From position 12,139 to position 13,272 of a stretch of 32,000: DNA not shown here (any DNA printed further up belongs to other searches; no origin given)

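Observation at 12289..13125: Amidohydrolase-fold protein that has lost the canonical metal ligands (HxH replaced by RFR, strand-8 Asp replaced by Ala)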

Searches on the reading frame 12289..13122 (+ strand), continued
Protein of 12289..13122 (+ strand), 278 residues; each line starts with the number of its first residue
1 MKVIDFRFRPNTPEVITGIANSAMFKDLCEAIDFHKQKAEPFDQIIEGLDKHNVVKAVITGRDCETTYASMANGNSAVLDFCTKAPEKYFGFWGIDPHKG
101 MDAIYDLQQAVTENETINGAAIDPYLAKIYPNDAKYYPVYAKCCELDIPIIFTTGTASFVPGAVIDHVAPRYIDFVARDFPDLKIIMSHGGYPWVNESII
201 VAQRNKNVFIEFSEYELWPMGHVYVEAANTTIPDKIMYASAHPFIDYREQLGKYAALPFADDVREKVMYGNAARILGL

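Call 33: search_solved_structures(query=A1, max_evalue=0.001, show_alignments=5)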
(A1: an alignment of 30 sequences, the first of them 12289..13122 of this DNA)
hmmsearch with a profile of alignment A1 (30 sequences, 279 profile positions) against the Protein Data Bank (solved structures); distinct sequences matched with E-value up to 0.001: 38.
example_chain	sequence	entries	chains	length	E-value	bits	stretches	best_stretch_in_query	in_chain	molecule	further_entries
3irs_A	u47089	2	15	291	5.4e-68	232.5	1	2-276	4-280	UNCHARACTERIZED PROTEIN BB4693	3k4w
3nur_A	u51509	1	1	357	7.7e-19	71.3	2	30-153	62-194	Amidohydrolase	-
3s4t_A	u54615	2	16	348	3.8e-17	65.7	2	36-149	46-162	Amidohydrolase 2 | Gamma-resorcylate decarboxylase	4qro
4qs5_A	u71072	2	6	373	1.5e-16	63.7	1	44-156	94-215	Ligw2 Decarboxylase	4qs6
4inf_A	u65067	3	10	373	2.5e-16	63.1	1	44-156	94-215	METAL-DEPENDENT HYDROLASE | 5-Carboxyvanillate Decarboxylase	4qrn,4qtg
4icm_A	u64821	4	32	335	7.2e-16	61.5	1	67-150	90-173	5-carboxyvanillate decarboxylase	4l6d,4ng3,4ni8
4ofc_A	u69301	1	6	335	8.9e-14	54.7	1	71-200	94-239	2-amino-3-carboxymuconate-6-semialdehyde decarboxylase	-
2wm1_A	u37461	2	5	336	9e-14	54.7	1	71-200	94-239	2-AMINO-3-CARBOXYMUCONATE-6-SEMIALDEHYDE DECARBOXYLASE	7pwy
4igm_A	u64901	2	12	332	1.2e-13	54.2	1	71-199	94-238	2-amino-3-carboxymuconate-6-semialdehyde decarboxylase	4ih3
4ign_A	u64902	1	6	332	1.2e-13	54.2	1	71-199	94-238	2-amino-3-carboxymuconate-6-semialdehyde decarboxylase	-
3cjp_A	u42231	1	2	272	1.2e-12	51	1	12-277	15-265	Predicted amidohydrolase, dihydroorotase family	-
7wmb_A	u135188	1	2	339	3.1e-12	49.6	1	73-149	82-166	Amidohydrolase 2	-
7wjr_A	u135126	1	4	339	3.1e-12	49.6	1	73-149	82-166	2,3-dihydroxybenzoate decarboxylase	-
7wkm_A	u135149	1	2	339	3.1e-12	49.6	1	73-149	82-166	Amidohydrolase 2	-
7a19_A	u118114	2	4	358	3.8e-12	49.3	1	73-149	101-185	Amidohydrolase 2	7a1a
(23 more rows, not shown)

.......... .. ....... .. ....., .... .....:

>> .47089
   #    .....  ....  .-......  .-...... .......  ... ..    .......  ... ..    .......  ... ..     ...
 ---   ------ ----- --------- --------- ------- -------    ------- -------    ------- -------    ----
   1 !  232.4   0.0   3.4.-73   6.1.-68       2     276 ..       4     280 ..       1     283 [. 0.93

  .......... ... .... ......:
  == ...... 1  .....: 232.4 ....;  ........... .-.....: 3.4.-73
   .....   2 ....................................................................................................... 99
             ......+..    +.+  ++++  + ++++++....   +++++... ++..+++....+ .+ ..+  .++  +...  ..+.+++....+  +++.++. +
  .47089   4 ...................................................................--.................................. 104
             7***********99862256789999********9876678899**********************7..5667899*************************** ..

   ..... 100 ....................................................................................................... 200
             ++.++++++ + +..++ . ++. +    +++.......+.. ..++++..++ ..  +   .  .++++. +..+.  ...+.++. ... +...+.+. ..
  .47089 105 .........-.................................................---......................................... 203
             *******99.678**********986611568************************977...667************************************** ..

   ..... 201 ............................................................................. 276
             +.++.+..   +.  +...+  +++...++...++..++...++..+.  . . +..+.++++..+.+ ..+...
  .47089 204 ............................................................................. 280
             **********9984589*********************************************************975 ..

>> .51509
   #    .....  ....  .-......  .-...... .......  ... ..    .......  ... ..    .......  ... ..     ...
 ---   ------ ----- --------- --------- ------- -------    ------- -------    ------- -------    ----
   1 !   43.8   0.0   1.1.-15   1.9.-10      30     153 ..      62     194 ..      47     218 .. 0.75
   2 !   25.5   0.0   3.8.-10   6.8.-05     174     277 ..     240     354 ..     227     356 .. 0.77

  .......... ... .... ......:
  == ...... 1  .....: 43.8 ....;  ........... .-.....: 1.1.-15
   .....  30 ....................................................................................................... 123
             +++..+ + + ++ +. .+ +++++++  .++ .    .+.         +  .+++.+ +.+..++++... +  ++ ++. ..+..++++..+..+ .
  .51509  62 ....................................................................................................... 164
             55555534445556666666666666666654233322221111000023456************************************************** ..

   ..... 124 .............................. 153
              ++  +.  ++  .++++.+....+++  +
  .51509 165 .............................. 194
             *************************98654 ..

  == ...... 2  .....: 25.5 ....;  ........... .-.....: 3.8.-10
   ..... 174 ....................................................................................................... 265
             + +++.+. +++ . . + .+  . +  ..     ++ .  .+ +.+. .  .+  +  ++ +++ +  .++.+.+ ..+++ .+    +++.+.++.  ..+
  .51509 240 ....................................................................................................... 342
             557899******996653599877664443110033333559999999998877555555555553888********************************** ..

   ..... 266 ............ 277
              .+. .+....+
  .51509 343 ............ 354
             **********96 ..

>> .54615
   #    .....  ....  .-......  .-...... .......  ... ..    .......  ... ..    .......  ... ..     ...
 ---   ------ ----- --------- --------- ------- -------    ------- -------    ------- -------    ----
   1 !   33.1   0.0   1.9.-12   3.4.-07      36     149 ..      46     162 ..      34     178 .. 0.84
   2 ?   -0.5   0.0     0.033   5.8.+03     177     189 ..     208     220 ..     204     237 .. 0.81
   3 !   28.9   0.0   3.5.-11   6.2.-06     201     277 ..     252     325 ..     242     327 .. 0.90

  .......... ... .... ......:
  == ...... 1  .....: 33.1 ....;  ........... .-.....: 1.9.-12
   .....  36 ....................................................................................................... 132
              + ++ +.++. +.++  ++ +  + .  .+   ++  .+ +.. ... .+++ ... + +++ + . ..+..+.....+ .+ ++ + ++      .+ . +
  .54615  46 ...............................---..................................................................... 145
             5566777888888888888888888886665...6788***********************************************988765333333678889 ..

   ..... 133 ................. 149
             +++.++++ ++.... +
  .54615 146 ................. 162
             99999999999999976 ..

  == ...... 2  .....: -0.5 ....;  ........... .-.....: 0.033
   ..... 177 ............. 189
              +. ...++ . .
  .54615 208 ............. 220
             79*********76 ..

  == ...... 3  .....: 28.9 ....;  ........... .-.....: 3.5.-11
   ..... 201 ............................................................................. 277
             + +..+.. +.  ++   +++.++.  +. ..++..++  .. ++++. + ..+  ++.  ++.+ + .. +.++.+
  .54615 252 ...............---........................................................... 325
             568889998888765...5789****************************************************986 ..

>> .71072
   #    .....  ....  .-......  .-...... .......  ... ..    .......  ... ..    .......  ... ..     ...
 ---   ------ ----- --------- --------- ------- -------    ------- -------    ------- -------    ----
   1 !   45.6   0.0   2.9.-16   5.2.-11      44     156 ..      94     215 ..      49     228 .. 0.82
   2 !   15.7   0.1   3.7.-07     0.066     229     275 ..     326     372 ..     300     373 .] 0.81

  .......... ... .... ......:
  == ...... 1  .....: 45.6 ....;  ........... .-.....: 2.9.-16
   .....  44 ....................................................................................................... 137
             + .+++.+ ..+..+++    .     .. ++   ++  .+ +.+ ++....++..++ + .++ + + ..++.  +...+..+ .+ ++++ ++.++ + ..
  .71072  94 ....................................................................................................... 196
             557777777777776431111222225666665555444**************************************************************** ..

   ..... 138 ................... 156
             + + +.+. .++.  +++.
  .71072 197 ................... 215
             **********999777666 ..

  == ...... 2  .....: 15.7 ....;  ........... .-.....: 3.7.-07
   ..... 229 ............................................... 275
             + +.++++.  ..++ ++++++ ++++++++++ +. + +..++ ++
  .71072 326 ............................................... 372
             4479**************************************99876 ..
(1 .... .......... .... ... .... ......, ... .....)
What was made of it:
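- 12745..12747 (+): Codon for T153, which replaces the strand-5 metal-ligand His. Profile alignment: 'viTtG' against 'IYLHPA/LYIHPA' (call 33).
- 13009..13011 (+): Codon for A241, which replaces the strand-8 catalytic and ligand Asp. Aligns to the D of FSTDWPF, YAADYPY and YAMDYPY (call 33).
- On PF04909 Amidohydro_2 / amidohydrolase superfamily: T153 aligns to the His of 'IYLHPA/LYIHPA' (call 33). A241 aligns to the D of FSTDWPF, YAADYPY and YAMDYPY (call 33).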

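Call 39: find_related_loci(query=A2, collection=genome_contigs, flank=10000)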
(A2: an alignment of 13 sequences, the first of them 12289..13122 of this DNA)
Query A2 (278 aa) in genome_contigs; peptide patterns used: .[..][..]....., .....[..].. (x = any residue, [..] = any of these).
285 stretches matched a pattern; 220 encode a relative of the query (tblastn E <= 1e-3); the best 80 are kept; 80 distinct loci.
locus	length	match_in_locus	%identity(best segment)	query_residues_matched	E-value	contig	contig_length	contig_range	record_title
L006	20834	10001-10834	83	1-278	4e-162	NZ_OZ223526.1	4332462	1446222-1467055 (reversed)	MAG: Maridesulfovibrio sp. isolate 4b7aa1d1-4656-4508-adef-fef75badb664 chromosome 1, complete sequence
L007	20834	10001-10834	83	1-278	1e-161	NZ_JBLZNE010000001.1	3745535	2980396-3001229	MAG: Maridesulfovibrio sp. isolate FB10N2-isolate Maridesulfo2SRBS4_contig_0001, whole genome shotgun sequence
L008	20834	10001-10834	83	1-278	9e-162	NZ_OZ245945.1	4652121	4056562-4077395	MAG: Maridesulfovibrio sp. isolate 227629a5-9d24-4079-af3c-2046eb677fbc chromosome 1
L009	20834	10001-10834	83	1-278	1e-161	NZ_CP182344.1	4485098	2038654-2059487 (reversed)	MAG: Maridesulfovibrio sp. isolate LRMN2-isolate chromosome, complete genome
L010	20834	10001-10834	83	1-278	8e-161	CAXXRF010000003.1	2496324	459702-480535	MAG: Maridesulfovibrio sp. isolate e70aa17a-841f-4807-9201-b5078b9fa432 genome assembly, contig: contig_3, whole genome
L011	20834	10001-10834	78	1-278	2e-151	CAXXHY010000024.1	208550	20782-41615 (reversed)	MAG: Desulfovibrionaceae bacterium isolate 0e13dead-c97d-465e-96e4-3b16588dd403 genome assembly, contig: contig_24, whol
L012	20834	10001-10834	77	1-278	1e-149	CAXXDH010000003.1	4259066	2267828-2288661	MAG: Desulfovibrionaceae bacterium isolate 908e55cc-3562-4718-80e3-675b26bf5ef5 genome assembly, contig: contig_3, whole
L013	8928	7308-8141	76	1-278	2e-148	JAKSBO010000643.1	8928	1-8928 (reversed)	MAG: Desulfobacterales bacterium isolate MAG.189 k141_12129590, whole genome shotgun sequence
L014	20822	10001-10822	78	1-274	4e-148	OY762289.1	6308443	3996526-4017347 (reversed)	MAG: Desulfovibrionaceae bacterium isolate 1e2121d5-5174-4668-bae3-9852897706ae genome assembly, chromosome: 1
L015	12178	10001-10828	67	1-278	5e-132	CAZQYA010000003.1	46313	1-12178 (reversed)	MAG TPA_asm: uncultured Desulfovibrionaceae bacterium isolate binchicken_co42_488 genome assembly, contig: NODE_600_leng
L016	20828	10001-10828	67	1-278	5e-131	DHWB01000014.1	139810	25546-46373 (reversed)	MAG TPA_asm: Desulfomicrobium sp. UBA5193 UBA5193_contig_104, whole genome shotgun sequence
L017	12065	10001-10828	66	1-278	1e-130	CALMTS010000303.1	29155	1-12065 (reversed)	MAG TPA_asm: uncultured Desulfomicrobium sp. isolate SRR6284161_bin.88_CONCOCT_v1.1_MAG genome assembly, contig: ERZ7951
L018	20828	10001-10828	66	1-278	3e-130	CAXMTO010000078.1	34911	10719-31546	MAG: uncultured Myxococcota bacterium isolate 07C-BC-St07_bin.23.orig genome assembly, contig: k141_2778285, whole genom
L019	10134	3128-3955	67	1-278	3e-130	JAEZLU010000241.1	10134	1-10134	MAG: Bacillota bacterium isolate OH_CDB_84 k127_2266796, whole genome shotgun sequence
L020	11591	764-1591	66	1-278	5e-129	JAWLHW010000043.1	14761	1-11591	MAG: Desulfomicrobium sp. isolate 30dZY2.bin.84 NODE_4961_length_14761_cov_12.337198, whole genome shotgun sequence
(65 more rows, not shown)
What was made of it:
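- Tried and rejected: I repeated it with the close alignment A2 (call 39).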

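Call 43: predict_structure(alignment_id=A1)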
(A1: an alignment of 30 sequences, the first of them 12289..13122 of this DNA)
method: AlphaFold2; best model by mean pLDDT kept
length: 278 residues; sequences in the alignment: 30
mean_pLDDT: 95.0   pTM: 0.92
mean pLDDT of the five models: 95.0, 94.8, 94.4, 94.4, 94.1
residues with pLDDT >= 90: 239; 70-90: 35; 50-70: 4; < 50: 0
segments of 3 or more residues with pLDDT < 50: none
pLDDT, mean of each block of 10 residues (from residue 1): 97 91 86 91 97 98 85 82 97 97 98 97 95 98 99 89 93 98 98 97 99 95 98 98 95 97 98 97
secondary structure, 60 per line:
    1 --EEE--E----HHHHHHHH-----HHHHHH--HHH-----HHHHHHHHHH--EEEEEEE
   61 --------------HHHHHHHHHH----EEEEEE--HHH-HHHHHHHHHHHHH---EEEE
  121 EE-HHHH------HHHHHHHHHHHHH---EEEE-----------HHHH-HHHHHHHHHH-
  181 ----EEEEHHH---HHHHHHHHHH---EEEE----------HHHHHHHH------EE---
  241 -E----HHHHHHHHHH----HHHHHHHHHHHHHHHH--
elements in order: E3-5 H13-20 H26-31 H42-51 E54-60 H75-84 E89-94 H101-113 E117-122 H124-127 H134-146 E150-153 H165-168 H170-179 E185-188 H195-204 E208-211 H222-229 H247-256 H261-276
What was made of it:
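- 12289..13125 (+): CDS of the 278-aa amidohydrolase-fold protein (RxR clade of PF04909). This is the short form, without a C-terminal encapsulation-type tail. AF2 model pLDDT 95, pTM 0.92 (call 43).
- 12472..12477 (+): Codons for R62-D63 at the end of strand 2. R62 is the third arginine, invariant in alignment A1 and present in about 91% of the sampled clade. Strand limits from DSSP (call 43).
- On PF04909 Amidohydro_2 / amidohydrolase superfamily: AF2 pLDDT 95 (call 43).
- They fall at or just after the C-terminal ends of seven barrel strands called by DSSP (E3-5, 54-60, 89-94, 117-122, 150-153, 185-188, 208-211; call 43).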

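Call 48: fold_search(model_id=the predicted structure, library=pdb)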
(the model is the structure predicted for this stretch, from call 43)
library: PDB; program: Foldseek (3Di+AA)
matches with E <= 10: 1758; with E <= 0.001: 171
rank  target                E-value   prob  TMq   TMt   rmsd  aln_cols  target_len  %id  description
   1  3irs_A                1.2e-18  1.00  0.83  0.82   3.4       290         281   27  CRYSTAL STRUCTURE OF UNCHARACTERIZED TIM-BARREL PROTEIN BB4693 FROM Bordetella bronchiseptica (released 2009-09-01)
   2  6dxs_A                1.2e-13  1.00  0.66  0.55   7.7       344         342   19  Crystal structure of the LigJ hydratase E284Q mutant substrate complex with (3Z)-2-keto-4-carboxy-3-hexenedioate (released 2018-09-26)
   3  2dvt_D                1.9e-13  1.00  0.69  0.61   6.4       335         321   16  Crystal Structure of 2,6-Dihydroxybenzoate Decarboxylase from Rhizobium (released 2006-09-19)
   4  3s4t_C                2.4e-13  1.00  0.71  0.62   6.0       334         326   17  Crystal structure of putative amidohydrolase-2 (EFI-target 500288)from Polaromonas sp. JS666 (released 2011-08-24)
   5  2dvt_C                2.4e-13  1.00  0.68  0.59   6.5       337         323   15  Crystal Structure of 2,6-Dihydroxybenzoate Decarboxylase from Rhizobium (released 2006-09-19)
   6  3s4t_G                2.9e-13  1.00  0.71  0.61   6.0       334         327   17  Crystal structure of putative amidohydrolase-2 (EFI-target 500288)from Polaromonas sp. JS666 (released 2011-08-24)
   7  3s4t_E                3.5e-13  1.00  0.71  0.62   6.0       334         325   16  Crystal structure of putative amidohydrolase-2 (EFI-target 500288)from Polaromonas sp. JS666 (released 2011-08-24)
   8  2dvu_C                4.2e-13  1.00  0.67  0.59   6.6       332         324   15  Crystal Structure of 2,6-Dihydroxybenzoate Decarboxylase Complexed with 2,6-Dihydroxybenzoate (released 2006-09-19)
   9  6dxq_B                4.4e-13  1.00  0.65  0.55   7.8       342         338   19  Crystal structure of the LigJ Hydratase product complex with 4-carboxy-4-hydroxy-2-oxoadipate (released 2018-09-26)
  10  2dvt_B                5.3e-13  1.00  0.72  0.63   6.0       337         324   15  Crystal Structure of 2,6-Dihydroxybenzoate Decarboxylase from Rhizobium (released 2006-09-19)
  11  3s4t_B                5.3e-13  1.00  0.70  0.62   6.3       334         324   17  Crystal structure of putative amidohydrolase-2 (EFI-target 500288)from Polaromonas sp. JS666 (released 2011-08-24)
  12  7wjr_A                5.3e-13  1.00  0.68  0.58   7.1       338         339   18  Crystal structure of dihydroxybenzoate decarboxylase mutant A63S from Aspergillus oryzae in complex with catechol (released 2023-01-18)
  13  4qro_E                8.2e-13  1.00  0.69  0.60   6.3       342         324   16  CRYSTAL STRUCTURE of DIHYDROXYBENZOIC ACID DECARBBOXYLASE BPRO_2061 (TARGET EFI-500288) FROM POLAROMONAS SP. JS666 WIT (released 2014-08-06)
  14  6m53_C                8.7e-13  1.00  0.70  0.60   6.6       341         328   15  Crystal structure of 2, 3-dihydroxybenzoic acid decarboxylase from Fusarium oxysporum (released 2020-07-15)
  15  4qro_G                1.0e-12  1.00  0.70  0.61   6.4       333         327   16  CRYSTAL STRUCTURE of DIHYDROXYBENZOIC ACID DECARBBOXYLASE BPRO_2061 (TARGET EFI-500288) FROM POLAROMONAS SP. JS666 WIT (released 2014-08-06)
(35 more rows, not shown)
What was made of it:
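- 12289..13125 (+): Foldseek best match 3IRS, TM 0.83 (call 48).
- Closest known: Metal-independent amidohydrolase-fold lactonases. Same: There is a distant structural match at rank 48 (call 48).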

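Call 49: search_dna_similar(query=window:12289-13122:+, collection=plasmids, mode=protein, max_rows=40, max_evalue=1e-10)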
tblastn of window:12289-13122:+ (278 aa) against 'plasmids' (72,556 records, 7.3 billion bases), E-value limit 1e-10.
Records with a match: 154; places in all: 163; records where one place covers at least 80% of the query: 130.
Best place of each record, by identity: <60% 154.
By first word of the organism name: Pseudosulfitobacter 43; Sphingobium 12; Bacillus 9; Haloferax 8; Streptomyces 7; Rhodococcus 6; Rhizobium 5; Novosphingobium 5; Natrinema 4; Methylocystis 3; and 43 more.
By predicted mobility (MOB-suite, as given by PLSDB): non-mobilizable 127; mobilizable 15; conjugative 12.
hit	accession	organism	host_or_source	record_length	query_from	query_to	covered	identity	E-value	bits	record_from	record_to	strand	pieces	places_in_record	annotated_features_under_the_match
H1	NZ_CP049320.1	Caballeronia sp. SBC2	whole organism,soil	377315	1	276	99%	36.6%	4e-51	187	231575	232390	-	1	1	amidohydrolase family protein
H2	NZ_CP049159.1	Caballeronia sp. SBC1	whole organism,soil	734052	1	276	99%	36.6%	4e-51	187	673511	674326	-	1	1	amidohydrolase family protein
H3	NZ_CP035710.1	Sphaerotilus sulfidivorans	cell culture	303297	1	278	100%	34.1%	2e-33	135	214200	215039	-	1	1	amidohydrolase family protein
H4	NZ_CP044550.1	Hydrogenophaga sp. BPS33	-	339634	3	278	99%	32.8%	2e-30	127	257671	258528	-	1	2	amidohydrolase family protein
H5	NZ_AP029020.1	Acidovorax sp. DW039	Lemna minor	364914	1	278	100%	31.5%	1e-30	127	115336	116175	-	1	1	amidohydrolase family protein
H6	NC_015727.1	Cupriavidus necator N-1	soil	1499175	3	278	99%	31.6%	2e-32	132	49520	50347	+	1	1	record has no annotation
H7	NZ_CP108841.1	Streptomyces chartreusis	-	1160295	1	278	100%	31.1%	4e-25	111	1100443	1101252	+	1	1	none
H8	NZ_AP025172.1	Cupriavidus sp. P-10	-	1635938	3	278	99%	29.8%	3e-32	132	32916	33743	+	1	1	none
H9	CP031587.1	Paracoccaceae bacterium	Isolate culture,marine surface water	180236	3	278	99%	29.5%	5e-30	125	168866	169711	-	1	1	putative metal-dependent hydrolase of the TIM-barrel fold protein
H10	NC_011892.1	Methylobacterium nodulans ORS 2060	-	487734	1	276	99%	29.1%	2e-23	107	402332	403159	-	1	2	amidohydrolase family protein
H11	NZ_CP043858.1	Aliarcobacter cibarius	cell culture,Poultry carcass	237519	2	278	100%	28.5%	2e-30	127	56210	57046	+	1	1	amidohydrolase family protein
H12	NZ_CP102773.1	Bosea sp. NBC_00550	-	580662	7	278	98%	28.9%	3e-25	112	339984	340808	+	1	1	amidohydrolase family protein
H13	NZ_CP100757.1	Natrinema gelatinilyticum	marine sediment,sediment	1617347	4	278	99%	28.1%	1e-28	121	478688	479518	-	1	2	record has no annotation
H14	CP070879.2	Pseudosulfitobacter pseudonitzschiae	Skeletonema costatum,The surface ...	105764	42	278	85%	32.5%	1e-30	127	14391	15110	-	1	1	amidohydrolase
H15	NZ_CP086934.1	Pseudosulfitobacter pseudonitzschiae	Skeletonema costatum,The surface ...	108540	42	278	85%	32.5%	1e-30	127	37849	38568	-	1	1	amidohydrolase family protein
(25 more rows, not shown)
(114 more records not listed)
